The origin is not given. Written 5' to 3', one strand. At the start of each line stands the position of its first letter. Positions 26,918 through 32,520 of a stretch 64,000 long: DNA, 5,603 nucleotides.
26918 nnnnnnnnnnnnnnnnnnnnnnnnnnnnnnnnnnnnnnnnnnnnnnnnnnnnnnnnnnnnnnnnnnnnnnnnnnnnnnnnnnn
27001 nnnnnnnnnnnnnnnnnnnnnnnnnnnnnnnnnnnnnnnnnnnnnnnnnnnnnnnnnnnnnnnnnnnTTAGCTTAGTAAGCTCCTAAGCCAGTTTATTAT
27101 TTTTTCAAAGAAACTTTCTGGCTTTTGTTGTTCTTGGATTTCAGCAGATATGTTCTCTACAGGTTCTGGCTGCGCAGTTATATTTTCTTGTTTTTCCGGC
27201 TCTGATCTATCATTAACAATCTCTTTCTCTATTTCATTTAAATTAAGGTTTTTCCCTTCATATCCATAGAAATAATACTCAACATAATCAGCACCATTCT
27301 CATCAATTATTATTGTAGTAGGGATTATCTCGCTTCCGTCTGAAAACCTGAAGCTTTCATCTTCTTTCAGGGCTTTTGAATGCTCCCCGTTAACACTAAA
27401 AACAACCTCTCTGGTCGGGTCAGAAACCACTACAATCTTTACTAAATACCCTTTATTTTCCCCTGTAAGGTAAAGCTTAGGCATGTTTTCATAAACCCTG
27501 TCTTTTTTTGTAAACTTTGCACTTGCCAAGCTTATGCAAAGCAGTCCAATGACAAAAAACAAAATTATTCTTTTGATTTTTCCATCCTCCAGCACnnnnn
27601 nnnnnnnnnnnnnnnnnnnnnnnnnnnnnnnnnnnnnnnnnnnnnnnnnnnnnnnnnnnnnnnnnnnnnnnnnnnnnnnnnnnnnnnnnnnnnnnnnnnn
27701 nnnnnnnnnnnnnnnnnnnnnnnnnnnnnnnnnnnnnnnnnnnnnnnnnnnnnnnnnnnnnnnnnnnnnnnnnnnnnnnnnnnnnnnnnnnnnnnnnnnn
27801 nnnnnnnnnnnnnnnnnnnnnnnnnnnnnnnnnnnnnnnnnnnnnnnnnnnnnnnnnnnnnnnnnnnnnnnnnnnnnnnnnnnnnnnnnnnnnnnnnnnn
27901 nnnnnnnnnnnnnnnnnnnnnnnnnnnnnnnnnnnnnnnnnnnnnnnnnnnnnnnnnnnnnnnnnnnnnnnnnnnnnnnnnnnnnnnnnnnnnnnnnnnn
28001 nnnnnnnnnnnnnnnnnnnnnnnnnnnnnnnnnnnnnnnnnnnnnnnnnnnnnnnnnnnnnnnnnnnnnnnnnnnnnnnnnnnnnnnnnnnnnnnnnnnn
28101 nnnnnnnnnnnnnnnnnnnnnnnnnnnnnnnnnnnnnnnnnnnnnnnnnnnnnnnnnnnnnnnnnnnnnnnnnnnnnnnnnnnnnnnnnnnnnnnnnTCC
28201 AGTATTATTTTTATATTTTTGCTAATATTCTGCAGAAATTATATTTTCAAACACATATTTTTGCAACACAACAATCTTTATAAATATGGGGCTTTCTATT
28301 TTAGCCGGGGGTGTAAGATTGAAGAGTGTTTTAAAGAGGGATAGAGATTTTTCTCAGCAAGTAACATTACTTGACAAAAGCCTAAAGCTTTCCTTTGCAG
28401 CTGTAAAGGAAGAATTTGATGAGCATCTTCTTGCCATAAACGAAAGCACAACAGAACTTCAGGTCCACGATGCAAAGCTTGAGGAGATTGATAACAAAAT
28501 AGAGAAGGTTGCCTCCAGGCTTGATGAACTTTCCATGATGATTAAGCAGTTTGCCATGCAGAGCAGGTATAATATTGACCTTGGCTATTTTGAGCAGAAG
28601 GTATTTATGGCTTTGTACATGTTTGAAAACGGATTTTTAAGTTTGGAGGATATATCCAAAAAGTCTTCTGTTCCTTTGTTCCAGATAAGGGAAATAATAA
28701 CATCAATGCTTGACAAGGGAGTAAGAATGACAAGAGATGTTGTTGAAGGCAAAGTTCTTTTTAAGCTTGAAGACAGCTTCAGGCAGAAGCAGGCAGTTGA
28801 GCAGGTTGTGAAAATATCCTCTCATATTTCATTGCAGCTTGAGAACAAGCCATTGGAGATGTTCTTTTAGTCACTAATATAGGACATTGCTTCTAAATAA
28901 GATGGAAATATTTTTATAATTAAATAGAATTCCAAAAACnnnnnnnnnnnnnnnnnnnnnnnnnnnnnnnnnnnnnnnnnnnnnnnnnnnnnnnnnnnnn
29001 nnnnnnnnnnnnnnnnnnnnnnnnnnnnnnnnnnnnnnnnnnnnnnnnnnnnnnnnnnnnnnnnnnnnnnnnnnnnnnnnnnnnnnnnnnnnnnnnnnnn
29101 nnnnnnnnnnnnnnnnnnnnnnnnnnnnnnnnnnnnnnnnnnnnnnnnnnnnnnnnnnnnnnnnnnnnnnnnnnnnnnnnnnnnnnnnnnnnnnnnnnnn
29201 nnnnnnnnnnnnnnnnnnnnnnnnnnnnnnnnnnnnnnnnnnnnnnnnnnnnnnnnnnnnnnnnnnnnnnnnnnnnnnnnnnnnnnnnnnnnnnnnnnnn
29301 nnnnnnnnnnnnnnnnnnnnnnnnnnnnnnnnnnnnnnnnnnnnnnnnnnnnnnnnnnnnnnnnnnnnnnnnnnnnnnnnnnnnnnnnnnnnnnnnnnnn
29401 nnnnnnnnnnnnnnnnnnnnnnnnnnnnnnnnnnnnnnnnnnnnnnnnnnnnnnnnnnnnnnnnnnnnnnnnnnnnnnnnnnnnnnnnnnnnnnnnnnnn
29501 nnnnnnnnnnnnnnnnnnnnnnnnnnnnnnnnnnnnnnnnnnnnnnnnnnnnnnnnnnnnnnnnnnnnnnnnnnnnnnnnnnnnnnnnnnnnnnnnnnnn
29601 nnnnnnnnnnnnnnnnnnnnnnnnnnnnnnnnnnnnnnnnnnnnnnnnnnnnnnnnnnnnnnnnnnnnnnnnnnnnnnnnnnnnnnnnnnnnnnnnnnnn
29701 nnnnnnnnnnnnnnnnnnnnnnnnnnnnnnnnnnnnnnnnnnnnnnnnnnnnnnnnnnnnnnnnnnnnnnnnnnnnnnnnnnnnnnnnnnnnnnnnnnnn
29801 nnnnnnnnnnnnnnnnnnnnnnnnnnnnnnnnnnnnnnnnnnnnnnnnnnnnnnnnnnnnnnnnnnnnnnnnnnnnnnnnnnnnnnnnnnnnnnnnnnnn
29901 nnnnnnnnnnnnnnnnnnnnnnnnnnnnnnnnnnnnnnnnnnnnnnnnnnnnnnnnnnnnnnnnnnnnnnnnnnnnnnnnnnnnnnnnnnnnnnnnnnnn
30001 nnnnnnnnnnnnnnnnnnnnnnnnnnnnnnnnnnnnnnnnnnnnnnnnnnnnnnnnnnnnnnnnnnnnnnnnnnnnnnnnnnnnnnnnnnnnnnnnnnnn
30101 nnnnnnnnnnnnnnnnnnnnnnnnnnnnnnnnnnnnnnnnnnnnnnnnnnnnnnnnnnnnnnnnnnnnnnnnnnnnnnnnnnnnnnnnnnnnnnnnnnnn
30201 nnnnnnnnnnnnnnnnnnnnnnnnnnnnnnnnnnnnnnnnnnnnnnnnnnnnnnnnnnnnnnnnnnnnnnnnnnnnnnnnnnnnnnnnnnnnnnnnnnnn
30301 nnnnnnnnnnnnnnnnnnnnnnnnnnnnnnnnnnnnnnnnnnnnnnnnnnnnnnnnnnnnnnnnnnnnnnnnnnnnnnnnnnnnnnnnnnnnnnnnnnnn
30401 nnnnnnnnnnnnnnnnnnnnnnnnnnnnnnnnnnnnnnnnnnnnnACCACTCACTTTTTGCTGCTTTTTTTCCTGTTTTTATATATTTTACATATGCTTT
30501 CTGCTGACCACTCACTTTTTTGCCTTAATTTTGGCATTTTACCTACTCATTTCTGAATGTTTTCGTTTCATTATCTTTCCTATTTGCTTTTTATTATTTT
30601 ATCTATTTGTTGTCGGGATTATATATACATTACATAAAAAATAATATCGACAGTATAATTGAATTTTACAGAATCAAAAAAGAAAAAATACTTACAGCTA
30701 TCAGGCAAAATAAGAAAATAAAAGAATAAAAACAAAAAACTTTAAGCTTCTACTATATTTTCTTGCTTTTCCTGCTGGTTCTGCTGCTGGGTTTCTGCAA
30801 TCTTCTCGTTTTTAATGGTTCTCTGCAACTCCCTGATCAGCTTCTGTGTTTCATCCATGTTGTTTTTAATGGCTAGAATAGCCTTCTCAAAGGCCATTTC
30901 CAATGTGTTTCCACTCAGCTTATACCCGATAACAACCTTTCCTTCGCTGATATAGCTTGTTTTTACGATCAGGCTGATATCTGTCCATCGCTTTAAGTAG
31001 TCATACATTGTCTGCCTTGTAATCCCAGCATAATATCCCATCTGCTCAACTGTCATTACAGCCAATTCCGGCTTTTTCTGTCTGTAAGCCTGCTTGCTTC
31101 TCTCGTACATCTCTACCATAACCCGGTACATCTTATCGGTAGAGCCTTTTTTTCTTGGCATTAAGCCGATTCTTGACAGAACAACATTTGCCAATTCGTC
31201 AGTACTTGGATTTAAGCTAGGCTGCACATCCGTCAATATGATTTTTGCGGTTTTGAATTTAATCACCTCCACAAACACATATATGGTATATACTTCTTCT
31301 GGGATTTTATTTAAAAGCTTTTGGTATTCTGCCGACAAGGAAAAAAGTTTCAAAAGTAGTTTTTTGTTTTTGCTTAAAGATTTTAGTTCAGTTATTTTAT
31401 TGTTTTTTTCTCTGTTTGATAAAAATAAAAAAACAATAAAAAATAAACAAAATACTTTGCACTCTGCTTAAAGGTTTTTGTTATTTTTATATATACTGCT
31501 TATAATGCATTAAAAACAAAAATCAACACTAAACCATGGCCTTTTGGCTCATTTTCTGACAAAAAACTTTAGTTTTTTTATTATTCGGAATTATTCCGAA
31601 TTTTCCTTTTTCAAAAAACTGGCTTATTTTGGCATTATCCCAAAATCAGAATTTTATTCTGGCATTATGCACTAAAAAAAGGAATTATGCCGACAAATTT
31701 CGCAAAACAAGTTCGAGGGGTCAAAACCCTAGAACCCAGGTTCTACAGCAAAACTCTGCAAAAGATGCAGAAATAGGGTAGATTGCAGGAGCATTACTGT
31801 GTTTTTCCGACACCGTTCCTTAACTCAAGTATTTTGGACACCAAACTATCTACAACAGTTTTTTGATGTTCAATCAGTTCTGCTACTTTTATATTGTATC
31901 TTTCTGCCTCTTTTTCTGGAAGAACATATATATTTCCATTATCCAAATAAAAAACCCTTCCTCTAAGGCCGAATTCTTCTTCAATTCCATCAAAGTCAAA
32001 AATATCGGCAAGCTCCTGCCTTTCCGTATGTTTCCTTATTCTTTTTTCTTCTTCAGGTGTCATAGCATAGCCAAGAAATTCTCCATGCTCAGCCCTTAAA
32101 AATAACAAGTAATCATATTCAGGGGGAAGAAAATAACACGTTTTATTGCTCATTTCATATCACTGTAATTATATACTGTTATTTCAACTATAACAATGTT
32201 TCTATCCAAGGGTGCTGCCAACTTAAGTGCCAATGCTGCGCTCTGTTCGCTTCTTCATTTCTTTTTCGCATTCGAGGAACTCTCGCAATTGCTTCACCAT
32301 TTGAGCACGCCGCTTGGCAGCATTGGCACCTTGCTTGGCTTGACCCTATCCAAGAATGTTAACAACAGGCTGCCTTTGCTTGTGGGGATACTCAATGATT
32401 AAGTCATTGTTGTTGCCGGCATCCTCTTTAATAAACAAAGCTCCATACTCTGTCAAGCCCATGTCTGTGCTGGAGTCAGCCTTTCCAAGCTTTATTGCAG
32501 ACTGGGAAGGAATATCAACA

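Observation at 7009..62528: Four-copy family of ~125-138 bp intergenic hairpin elements with terminal inverted repeats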

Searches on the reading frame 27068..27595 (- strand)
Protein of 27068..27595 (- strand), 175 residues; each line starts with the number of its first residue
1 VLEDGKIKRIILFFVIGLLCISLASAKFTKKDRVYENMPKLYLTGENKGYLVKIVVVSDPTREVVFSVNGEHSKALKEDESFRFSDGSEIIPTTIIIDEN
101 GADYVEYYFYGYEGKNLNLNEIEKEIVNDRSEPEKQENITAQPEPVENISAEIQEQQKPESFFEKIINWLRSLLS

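Call 56: search_protein_families(library=pfam, proteins=[window:27068-27595:-], max_evalue=0.0001)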
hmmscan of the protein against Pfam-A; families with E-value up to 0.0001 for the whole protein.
window:27068-27595:- (175 aa): 0 families

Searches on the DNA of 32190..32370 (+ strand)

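Call 69: search_rna_families(source=window, start=32190, end=32370, threshold=evalue, max_evalue=10)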
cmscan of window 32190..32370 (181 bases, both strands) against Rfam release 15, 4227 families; matches with E-value up to 10: 3.
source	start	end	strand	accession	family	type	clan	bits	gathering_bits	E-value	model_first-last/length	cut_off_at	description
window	32290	32321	-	RF03085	abiF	Gene; sRNA;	-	14.4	37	5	1-37/37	no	abiF RNA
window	32315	32350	-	RF02202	UCA1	Gene; lncRNA;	-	8.5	80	7.5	47-75/75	no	Urothelial cancer associated 1 conserved region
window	32241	32345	-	RF02267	Vax2os1_2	Gene; lncRNA;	-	7.5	55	0.18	347-466/466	no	Vax2os1 conserved region 2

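Call 70: search_dna_similar(query=window:32211-32345:+, collection=plasmids, mode=distant, max_evalue=0.01, max_rows=10)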
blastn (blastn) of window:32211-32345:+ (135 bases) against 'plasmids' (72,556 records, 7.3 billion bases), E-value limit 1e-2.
No match.

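Call 71: search_dna_similar(query=window:32211-32345:+, collection=phages, mode=distant, max_evalue=0.01, max_rows=10)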
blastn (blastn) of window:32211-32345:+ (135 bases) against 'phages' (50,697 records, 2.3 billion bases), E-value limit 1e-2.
No match.
